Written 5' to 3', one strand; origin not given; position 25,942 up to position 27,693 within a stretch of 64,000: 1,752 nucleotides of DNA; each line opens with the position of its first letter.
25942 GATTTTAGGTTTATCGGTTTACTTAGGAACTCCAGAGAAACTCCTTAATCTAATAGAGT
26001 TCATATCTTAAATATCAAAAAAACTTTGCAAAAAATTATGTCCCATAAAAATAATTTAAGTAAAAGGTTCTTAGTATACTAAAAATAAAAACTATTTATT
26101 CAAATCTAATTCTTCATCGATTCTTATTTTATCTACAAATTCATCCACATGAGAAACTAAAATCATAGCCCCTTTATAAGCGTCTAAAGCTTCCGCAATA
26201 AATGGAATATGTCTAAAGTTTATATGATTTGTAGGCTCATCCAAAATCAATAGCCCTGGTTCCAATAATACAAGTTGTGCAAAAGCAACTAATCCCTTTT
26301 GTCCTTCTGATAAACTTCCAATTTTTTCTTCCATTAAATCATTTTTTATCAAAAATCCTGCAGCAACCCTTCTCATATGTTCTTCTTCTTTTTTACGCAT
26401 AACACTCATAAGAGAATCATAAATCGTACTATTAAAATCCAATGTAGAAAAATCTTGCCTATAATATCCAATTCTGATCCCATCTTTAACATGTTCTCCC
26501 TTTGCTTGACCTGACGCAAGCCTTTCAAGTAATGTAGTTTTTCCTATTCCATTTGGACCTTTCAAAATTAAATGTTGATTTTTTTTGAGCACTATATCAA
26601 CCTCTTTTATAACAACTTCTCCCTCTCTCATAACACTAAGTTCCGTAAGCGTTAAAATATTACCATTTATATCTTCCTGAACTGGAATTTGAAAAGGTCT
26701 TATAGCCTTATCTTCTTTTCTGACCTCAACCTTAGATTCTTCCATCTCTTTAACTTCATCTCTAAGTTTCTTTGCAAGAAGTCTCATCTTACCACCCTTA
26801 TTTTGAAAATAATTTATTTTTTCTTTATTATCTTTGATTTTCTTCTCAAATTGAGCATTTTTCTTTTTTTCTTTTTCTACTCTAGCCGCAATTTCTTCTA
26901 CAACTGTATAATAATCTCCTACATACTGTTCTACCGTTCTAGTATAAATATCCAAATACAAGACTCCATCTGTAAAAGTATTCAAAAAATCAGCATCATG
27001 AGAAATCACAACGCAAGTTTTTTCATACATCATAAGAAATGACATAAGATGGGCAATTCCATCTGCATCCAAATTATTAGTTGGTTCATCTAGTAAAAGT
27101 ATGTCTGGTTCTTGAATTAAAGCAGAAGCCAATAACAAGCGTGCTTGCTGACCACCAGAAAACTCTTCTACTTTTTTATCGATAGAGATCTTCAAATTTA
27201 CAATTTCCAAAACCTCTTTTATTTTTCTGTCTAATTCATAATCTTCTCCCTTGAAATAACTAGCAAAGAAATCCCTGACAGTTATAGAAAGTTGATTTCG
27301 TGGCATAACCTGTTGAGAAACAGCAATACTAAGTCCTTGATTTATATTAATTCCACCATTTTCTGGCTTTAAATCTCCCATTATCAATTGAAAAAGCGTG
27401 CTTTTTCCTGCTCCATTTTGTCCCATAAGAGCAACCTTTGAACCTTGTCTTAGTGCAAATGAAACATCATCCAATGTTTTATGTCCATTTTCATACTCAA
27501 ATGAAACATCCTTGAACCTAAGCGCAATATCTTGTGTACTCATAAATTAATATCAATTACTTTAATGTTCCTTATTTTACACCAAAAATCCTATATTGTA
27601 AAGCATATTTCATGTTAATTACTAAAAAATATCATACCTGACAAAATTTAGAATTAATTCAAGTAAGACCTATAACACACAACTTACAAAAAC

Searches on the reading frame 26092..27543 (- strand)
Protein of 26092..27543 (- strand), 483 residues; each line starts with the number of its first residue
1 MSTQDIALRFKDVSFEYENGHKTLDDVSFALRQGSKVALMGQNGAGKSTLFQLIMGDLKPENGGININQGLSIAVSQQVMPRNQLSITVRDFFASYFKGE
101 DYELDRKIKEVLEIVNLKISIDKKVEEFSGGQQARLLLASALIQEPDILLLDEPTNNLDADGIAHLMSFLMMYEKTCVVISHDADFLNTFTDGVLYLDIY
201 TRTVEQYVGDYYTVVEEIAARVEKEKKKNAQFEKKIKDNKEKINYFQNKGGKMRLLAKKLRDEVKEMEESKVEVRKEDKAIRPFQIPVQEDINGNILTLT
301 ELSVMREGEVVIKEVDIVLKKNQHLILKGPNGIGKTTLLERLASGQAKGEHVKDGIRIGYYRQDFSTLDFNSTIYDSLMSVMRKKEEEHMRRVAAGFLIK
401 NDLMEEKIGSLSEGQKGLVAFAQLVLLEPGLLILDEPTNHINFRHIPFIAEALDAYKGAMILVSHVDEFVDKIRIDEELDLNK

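Call 81: search_protein_families(library=ncbifam, proteins=[window:26092-27543:-], max_evalue=1e-10)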
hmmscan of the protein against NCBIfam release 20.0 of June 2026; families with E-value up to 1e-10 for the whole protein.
window:26092-27543:- (483 aa): 175 families (the best 25 are shown)
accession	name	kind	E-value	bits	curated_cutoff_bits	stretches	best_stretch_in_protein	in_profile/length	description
NF000355.4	ribo_prot_ABC_F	equivalog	4.4e-97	326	380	1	7-474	2-493/499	ribosomal protection-like ABC-F family protein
NF011646.0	PRK15064.1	equivalog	1.4e-70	238.2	762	2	89-473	116-501/530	ABC-F family ATPase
NF000170.2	ABCF_Vga_all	exception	4.2e-70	236.7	725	3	215-473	195-446/521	Vga family ABC-F type ribosomal protection protein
NF050005.1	ABC_ATPase_Uup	equivalog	8.5e-67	225.7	900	2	101-472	132-502/636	ATP-binding cassette ATPase Uup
TIGR03719.1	ABC_ABC_ChvD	subfamily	1.4e-66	225.3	806.75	2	100-473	135-506/552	energy-dependent translational throttle protein EttA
NF008775.0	PRK11819.1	equivalog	1.5e-66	225.2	599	2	101-473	138-508/556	energy-dependent translational throttle protein EttA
NF000169.2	ABCF_Sal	exception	4.8e-65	220.2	725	2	91-474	93-495/542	Sal family ABC-F type ribosomal protection protein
NF008358.0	PRK11147.1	equivalog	5.7e-62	209.8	936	2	101-472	132-502/635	ABC transporter ATP-binding protein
NF007921.0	PRK10636.1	equivalog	3.7e-58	197.2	917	1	121-468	143-488/638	ABC transporter ATP-binding protein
NF000171.1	ABCF_producer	exception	7.9e-57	192.9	800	2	297-469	351-523/541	TlrC/CarA/OleB/SrmB family ABC-F type ribosomal protection protein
NF000168.2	ABCF_Msr_all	exception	8.6e-56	189.5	680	2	20-195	308-476/487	Msr family ABC-F type ribosomal protection protein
NF043038.1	ABCF_CplR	exception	1.6e-53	182.3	780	2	258-473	243-462/544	ABC-F type ribosomal protection protein CplR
NF040873.1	AztA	equivalog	1.2e-48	165.2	220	2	19-189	3-184/191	zinc ABC transporter ATP-binding protein AztA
NF000166.1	ABCF_CarA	exception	5.8e-47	160.1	1050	2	298-466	363-531/556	ABC-F type ribosomal protection protein Car(A)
NF000514.1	ABCF_OptrA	exception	9.5e-47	159.7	1450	1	122-474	177-526/655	ABC-F type ribosomal protection protein OptrA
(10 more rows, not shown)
